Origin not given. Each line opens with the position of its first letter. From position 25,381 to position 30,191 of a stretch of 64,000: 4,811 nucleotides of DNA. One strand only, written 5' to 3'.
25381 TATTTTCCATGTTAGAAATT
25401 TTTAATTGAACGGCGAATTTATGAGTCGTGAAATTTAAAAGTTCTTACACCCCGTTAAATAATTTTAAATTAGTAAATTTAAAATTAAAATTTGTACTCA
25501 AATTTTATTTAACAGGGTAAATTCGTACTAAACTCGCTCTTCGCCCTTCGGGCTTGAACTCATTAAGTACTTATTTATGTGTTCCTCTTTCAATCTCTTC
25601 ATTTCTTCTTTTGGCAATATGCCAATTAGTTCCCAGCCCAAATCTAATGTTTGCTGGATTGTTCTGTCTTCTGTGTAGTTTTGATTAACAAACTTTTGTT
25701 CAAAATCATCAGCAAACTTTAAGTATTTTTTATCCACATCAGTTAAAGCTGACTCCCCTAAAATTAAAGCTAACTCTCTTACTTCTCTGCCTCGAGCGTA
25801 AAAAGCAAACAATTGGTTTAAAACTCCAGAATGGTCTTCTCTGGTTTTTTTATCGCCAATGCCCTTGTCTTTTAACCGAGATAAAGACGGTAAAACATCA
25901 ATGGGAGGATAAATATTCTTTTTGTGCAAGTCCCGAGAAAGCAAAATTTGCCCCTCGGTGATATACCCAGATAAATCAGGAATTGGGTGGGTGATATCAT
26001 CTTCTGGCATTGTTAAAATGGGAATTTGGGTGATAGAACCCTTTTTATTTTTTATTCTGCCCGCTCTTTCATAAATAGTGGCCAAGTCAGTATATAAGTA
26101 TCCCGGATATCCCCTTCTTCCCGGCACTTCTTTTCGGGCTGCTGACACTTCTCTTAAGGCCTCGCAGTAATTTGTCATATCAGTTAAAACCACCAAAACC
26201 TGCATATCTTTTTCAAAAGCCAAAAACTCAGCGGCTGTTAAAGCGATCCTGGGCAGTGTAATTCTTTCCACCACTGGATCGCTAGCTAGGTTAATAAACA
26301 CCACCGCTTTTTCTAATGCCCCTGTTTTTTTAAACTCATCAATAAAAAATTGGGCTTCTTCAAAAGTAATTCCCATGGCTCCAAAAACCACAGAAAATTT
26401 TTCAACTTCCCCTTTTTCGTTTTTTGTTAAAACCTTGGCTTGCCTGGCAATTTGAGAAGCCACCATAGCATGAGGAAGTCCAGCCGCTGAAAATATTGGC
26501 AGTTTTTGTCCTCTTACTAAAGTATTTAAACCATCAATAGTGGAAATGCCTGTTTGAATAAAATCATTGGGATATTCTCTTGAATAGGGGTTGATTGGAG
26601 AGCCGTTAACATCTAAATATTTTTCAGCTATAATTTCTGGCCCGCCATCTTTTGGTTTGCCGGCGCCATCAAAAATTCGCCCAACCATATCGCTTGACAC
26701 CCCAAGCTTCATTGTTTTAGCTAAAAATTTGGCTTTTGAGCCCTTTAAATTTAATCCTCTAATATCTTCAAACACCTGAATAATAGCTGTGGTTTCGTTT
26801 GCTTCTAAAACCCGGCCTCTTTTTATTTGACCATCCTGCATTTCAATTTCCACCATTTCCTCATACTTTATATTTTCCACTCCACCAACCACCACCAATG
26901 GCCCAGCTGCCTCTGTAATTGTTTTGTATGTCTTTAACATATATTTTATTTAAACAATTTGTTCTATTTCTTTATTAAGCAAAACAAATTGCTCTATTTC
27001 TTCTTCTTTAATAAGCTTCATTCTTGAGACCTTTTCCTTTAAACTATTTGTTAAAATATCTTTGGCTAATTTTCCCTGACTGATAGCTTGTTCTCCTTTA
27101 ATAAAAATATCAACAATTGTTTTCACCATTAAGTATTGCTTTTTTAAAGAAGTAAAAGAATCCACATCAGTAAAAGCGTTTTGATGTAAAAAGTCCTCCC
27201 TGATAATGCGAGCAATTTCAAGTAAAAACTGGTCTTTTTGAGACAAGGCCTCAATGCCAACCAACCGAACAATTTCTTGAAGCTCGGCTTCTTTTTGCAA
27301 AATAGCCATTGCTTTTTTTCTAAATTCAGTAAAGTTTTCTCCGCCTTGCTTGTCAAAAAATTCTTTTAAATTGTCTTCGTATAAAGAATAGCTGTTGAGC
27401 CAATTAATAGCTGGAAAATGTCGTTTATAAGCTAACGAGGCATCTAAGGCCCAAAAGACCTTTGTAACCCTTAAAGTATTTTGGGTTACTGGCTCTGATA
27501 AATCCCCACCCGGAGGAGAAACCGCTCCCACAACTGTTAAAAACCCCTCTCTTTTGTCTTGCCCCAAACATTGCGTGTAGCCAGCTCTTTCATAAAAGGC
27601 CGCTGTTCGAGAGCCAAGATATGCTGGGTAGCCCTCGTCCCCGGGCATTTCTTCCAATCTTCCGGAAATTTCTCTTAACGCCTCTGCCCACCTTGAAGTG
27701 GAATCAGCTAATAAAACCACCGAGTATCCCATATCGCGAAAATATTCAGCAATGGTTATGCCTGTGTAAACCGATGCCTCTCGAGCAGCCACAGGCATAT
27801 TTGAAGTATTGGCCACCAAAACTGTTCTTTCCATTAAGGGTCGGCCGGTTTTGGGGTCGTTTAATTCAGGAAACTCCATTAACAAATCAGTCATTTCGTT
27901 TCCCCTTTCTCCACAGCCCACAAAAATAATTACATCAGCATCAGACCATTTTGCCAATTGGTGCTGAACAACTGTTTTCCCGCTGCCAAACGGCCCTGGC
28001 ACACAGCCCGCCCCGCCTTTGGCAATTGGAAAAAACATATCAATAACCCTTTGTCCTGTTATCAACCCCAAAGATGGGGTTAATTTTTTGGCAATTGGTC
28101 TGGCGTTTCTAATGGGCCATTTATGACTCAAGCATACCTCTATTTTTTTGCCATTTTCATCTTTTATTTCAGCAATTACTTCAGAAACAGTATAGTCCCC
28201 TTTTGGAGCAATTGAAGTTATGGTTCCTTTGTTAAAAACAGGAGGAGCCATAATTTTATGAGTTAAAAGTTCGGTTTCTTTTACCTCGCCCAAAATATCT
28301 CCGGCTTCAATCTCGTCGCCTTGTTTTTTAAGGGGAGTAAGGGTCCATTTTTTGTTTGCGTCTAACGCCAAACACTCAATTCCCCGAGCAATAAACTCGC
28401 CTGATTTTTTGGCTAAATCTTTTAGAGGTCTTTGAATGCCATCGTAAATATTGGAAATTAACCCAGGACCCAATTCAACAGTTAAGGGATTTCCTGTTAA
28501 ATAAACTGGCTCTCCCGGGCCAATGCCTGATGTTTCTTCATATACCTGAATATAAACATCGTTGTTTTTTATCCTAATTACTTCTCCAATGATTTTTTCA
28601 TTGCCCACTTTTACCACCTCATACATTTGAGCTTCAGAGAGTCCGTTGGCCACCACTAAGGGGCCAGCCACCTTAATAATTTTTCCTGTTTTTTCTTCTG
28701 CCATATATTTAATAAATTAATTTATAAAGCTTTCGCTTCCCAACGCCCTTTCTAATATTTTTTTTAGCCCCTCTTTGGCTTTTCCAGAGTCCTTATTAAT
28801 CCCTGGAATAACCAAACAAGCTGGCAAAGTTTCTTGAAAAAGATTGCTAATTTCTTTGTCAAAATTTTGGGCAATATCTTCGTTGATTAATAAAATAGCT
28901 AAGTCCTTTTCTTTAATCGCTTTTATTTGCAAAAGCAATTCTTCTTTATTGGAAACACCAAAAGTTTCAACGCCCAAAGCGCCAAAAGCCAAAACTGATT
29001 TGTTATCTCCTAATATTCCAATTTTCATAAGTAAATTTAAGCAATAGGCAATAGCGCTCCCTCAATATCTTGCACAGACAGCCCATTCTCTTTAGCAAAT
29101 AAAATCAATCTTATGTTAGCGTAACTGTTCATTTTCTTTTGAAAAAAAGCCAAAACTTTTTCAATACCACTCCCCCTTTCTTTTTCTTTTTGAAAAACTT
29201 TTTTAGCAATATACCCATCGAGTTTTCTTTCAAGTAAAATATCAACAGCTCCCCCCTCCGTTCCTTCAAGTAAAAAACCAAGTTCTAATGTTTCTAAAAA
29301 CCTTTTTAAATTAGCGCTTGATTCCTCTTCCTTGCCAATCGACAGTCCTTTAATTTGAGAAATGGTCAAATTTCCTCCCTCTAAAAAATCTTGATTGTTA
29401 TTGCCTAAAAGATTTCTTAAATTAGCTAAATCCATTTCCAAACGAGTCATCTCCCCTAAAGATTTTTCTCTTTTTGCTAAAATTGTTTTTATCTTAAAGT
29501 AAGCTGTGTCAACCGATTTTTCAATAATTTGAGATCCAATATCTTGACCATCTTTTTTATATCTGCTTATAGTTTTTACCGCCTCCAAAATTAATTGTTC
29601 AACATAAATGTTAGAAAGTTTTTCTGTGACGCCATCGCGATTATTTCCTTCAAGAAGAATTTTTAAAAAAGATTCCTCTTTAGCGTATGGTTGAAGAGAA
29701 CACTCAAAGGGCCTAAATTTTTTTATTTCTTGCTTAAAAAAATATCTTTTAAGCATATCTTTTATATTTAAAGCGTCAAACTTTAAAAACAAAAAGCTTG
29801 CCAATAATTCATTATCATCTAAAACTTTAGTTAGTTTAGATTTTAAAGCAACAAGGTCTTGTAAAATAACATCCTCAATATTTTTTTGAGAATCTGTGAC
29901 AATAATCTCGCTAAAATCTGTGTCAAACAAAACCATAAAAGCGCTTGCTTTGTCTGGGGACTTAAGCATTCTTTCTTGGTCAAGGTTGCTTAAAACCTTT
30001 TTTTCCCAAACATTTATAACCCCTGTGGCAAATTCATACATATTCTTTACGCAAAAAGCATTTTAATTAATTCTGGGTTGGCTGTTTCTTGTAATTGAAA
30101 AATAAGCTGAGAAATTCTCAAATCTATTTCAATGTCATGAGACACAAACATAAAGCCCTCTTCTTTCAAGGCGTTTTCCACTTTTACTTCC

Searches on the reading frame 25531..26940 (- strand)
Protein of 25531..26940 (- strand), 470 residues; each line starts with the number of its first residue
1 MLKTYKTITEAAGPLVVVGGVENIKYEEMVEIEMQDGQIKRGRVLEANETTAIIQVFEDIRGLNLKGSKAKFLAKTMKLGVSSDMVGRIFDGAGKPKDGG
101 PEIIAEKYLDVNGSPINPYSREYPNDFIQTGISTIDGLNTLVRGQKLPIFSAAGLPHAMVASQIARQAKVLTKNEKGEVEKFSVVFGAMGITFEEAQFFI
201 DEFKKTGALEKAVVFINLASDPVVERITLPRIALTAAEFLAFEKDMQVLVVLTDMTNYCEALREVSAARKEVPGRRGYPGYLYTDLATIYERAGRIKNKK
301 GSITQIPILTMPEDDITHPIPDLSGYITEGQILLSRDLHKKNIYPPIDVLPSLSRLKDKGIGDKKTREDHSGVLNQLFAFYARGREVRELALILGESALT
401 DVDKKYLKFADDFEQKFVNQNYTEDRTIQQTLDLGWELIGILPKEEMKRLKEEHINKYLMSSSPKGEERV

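Call 10: search_protein_families(library=pfam, proteins=[window:25531-26940:-], max_evalue=0.01)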
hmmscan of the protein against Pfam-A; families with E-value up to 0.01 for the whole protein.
window:25531-26940:- (470 aa): 3 families
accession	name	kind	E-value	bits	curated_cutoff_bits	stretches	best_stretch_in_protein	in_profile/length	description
PF00006.31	ATP-synt_ab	-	6.9e-78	261.6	29.5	1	131-354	1-213/213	ATP synthase alpha/beta family, nucleotide-binding domain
PF22919.1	ATP-synt_VA_C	-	7.9e-33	113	24.7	1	360-458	2-100/101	C-terminal domain of V and A type ATP synthase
PF02874.29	ATP-synt_ab_N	-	7.1e-10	39.7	20.9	1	8-72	1-67/69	ATP synthase alpha/beta family, beta-barrel domain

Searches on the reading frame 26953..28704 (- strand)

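Call 10: search_protein_families(library=pfam, proteins=[window:26953-28704:-], max_evalue=0.01)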
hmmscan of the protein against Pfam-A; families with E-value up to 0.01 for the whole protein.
window:26953-28704:- (584 aa): 4 families
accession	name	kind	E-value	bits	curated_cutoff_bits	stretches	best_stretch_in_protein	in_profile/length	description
PF00006.31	ATP-synt_ab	-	8.1e-74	248.3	29.5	1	217-440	1-213/213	ATP synthase alpha/beta family, nucleotide-binding domain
PF16886.11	ATP-synt_ab_Xtn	-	4.2e-31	107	25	1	113-199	3-88/88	ATPsynthase alpha/beta subunit barrel-sandwich domain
PF22919.1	ATP-synt_VA_C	-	8.6e-25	87.2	24.7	1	449-548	3-99/101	C-terminal domain of V and A type ATP synthase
PF02874.29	ATP-synt_ab_N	-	1.1e-13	51.8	20.9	1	9-71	1-69/69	ATP synthase alpha/beta family, beta-barrel domain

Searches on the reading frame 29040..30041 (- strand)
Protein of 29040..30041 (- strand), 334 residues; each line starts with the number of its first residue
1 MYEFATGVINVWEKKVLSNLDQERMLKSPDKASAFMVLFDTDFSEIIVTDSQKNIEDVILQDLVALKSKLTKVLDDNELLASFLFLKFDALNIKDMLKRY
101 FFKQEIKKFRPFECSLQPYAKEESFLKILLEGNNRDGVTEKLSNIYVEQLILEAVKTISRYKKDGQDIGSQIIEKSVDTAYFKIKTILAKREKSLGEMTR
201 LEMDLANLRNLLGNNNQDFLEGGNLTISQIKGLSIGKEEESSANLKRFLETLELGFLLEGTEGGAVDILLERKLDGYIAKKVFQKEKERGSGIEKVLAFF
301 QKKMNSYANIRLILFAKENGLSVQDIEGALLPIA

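Call 10: search_protein_families(library=pfam, proteins=[window:29040-30041:-], max_evalue=0.01)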
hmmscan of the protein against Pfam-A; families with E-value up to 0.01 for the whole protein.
window:29040-30041:- (334 aa): 1 family
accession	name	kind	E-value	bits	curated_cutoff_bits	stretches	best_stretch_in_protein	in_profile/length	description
PF01992.21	vATP-synt_AC39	-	3.4e-20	73.1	29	1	6-327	2-337/339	ATP synthase (C/AC39) subunit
